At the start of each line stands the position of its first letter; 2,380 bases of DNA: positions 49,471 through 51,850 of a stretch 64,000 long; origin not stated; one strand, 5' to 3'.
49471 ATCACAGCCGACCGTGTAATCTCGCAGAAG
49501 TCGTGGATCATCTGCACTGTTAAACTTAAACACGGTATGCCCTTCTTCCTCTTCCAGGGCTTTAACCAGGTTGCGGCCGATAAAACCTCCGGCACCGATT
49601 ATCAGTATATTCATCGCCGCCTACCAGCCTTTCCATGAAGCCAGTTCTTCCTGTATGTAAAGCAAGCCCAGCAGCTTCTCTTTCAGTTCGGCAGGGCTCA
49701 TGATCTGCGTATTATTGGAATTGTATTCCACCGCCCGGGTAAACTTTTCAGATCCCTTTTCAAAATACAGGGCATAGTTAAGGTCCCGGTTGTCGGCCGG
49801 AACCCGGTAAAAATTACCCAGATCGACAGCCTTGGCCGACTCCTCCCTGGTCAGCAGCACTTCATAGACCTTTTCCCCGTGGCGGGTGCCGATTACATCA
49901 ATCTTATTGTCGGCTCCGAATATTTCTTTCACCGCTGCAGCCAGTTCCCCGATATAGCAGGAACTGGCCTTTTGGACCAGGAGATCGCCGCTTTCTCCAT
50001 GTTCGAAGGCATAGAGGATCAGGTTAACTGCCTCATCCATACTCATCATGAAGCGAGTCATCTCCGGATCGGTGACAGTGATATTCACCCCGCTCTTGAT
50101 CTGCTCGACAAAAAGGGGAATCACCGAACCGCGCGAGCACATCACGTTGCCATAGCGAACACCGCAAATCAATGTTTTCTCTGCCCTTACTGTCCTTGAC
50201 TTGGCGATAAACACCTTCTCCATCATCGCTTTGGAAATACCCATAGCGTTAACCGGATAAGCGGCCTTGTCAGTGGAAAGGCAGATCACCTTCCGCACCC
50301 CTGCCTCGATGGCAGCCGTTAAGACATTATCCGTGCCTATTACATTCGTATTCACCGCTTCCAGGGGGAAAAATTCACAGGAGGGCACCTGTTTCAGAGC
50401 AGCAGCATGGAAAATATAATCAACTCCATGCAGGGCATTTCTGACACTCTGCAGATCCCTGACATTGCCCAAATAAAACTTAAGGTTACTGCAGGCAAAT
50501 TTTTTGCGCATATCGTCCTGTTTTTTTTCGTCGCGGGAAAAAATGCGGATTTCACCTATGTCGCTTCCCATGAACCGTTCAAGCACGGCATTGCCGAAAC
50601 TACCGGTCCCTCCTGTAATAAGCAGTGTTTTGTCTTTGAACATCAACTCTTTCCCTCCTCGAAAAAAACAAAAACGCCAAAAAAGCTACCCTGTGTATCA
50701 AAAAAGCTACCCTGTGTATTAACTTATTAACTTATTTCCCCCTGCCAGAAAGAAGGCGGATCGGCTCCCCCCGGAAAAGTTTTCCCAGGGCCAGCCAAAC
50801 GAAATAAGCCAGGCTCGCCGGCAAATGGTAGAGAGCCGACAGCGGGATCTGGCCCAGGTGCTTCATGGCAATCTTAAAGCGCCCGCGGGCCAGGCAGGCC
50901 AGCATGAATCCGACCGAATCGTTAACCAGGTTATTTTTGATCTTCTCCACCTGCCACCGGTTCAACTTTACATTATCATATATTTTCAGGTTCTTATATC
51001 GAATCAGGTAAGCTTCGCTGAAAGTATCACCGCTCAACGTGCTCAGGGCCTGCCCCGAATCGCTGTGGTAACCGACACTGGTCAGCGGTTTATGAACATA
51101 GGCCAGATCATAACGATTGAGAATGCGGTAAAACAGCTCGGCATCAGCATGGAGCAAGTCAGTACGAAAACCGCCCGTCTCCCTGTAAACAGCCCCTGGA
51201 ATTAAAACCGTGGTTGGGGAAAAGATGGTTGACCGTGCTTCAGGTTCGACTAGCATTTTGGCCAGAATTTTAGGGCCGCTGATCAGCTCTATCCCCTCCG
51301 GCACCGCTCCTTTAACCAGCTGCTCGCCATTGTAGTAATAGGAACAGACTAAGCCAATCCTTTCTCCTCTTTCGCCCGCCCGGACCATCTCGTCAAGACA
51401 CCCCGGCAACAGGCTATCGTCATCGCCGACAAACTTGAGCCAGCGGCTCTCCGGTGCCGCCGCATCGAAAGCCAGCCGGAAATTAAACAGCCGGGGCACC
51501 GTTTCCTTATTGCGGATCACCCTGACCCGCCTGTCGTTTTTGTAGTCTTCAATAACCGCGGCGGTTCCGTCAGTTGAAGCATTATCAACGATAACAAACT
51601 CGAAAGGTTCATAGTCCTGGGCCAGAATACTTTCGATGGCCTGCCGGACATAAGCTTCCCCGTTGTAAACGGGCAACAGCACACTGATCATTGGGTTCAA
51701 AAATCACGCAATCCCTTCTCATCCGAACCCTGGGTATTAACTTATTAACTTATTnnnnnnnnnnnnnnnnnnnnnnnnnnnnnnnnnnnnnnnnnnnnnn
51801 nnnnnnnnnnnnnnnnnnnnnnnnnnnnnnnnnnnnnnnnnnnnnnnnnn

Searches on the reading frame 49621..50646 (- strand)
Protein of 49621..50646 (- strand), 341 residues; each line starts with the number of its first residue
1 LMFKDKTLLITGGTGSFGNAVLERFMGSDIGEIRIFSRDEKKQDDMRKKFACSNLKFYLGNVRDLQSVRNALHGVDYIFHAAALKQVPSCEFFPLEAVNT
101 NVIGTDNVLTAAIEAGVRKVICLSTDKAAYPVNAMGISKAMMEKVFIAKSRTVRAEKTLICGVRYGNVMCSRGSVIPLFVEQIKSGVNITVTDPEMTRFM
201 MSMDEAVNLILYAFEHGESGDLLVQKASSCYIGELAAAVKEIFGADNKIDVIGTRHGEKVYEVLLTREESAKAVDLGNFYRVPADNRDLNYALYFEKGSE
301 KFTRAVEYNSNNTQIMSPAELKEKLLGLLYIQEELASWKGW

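Call 3: search_protein_families(library=pfam, proteins=[window:49621-50646:-])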
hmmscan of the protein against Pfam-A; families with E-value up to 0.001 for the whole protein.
window:49621-50646:- (341 aa): 9 families
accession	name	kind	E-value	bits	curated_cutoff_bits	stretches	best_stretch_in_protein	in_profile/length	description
PF02719.21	Polysacc_synt_2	-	5.1e-101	338.2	20.2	1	8-282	1-291/293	Polysaccharide biosynthesis protein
PF01370.27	Epimerase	-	1e-22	81.2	20.9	1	9-220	2-231/240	NAD dependent epimerase/dehydratase family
PF08485.16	Polysacc_syn_2C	-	8.9e-18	64.2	25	1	285-332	1-48/48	Polysaccharide biosynthesis protein C-terminal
PF01073.25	3Beta_HSD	-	9.5e-17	61.4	22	1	9-131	1-122/280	3-beta hydroxysteroid dehydrogenase/isomerase family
PF16363.11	GDP_Man_Dehyd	-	8.6e-14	52.2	27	1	9-240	1-263/332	GDP-mannose 4,6 dehydratase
PF13460.12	NAD_binding_10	-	1.7e-11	44.8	27.2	1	12-151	1-126/184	NAD(P)H-binding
PF05368.20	NmrA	-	3e-10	40.6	27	1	5-198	2-183/298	NmrA-like family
PF04321.23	RmlD_sub_bind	-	4.2e-07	29.8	27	1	7-126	2-102/287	RmlD substrate binding domain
PF07993.18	NAD_binding_4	-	1e-05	25.3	20.1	0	10-143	1-154/258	Male sterility protein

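Call 4: search_protein_families(library=ncbifam, proteins=[window:49621-50646:-])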
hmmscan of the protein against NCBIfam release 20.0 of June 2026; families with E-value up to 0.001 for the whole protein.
window:49621-50646:- (341 aa): 25 families
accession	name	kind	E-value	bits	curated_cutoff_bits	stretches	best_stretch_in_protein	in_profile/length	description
TIGR04130.1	FnlA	equivalog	6.2e-155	515.2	730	1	2-332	1-332/337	UDP-N-acetylglucosamine 4,6-dehydratase/5-epimerase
TIGR03589.1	PseB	equivalog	2.5e-94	315.8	407.75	1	2-323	1-322/324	UDP-N-acetylglucosamine 4,6-dehydratase (inverting)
TIGR04180.1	EDH_00030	hypoth_equivalog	1.1e-17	64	475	1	9-127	2-123/297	NAD-dependent 4,6-dehydratase LegB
TIGR03466.1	HpnA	hypoth_equivalog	3.8e-14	52.3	367.65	1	7-126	2-114/327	hopanoid-associated sugar epimerase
NF052578.1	StrlDmthSdmBMthl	equivalog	1.4e-12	48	600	1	7-138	2-125/328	sterol demethylase protein SdmB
NF041293.1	G6PDh_Azf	equivalog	4.7e-12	45.9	400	1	5-128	2-118/252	NAD-dependent glucose-6-phosphate dehydrogenase Azf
TIGR02622.1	CDP_4_6_dhtase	equivalog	1.5e-11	44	278.45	1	2-128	1-132/352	CDP-glucose 4,6-dehydratase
TIGR01179.1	galE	equivalog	1e-10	41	262.3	1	8-146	2-156/332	UDP-glucose 4-epimerase GalE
NF042422.1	oxyalk_red_OleD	equivalog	1.1e-09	38.1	580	1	8-133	3-122/329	2-alkyl-3-oxoalkanoate reductase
TIGR02197.1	heptose_epim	equivalog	1.4e-08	34.3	274.6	1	8-172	1-174/316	ADP-glyceromanno-heptose 6-epimerase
NF011728.1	PRK15181.1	equivalog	1.5e-08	34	760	1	4-120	14-136/348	Vi polysaccharide biosynthesis UDP-N-acetylglucosaminuronic acid C-4 epimerase TviC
NF042423.1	oxyalk_red_Shew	equivalog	2.6e-08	33.3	580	1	6-128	9-121/331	2-alkyl-3-oxoalkanoate reductase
TIGR01181.1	dTDP_gluc_dehyt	equivalog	8.1e-07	28.4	365.1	1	8-127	2-127/321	dTDP-glucose 4,6-dehydratase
NF047837.1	UDPAcbARedWbcJ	equivalog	1.7e-06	27.2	500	1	64-242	36-214/372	UDP-2-acetamido-2,6-beta-L-arabino-hexul-4-ose reductase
NF007956.0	PRK10675.1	subfamily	9e-06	25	394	1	8-125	3-124/338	UDP-glucose 4-epimerase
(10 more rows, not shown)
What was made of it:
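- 49621..50646 (-): FnlA/CapE-like UDP-GlcNAc 4,6-dehydratase/5-epimerase. Flanking glycan gene. TIGR04130 at 515 bits (below its cutoff of 730); Polysacc_synt_2 at 5e-101 (calls 3, 4).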

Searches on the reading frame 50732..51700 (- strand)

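Call 60: search_protein_families(library=pfam, proteins=[window:50732-51700:-], max_evalue=0.001)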
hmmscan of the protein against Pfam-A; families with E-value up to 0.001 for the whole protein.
window:50732-51700:- (322 aa): 3 families
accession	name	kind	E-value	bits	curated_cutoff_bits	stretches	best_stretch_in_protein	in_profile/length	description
PF00535.33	Glycos_transf_2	-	9.1e-24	84.7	23.3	1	6-129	1-123/168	Glycosyl transferase family 2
PF13641.12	Glyco_tranf_2_3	-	1.6e-09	38.5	27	1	3-196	1-197/230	Glycosyltransferase like family 2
PF10111.15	Glyco_tranf_2_2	-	0.0002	21.4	27.3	0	6-212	1-216/276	Glycosyltransferase like family 2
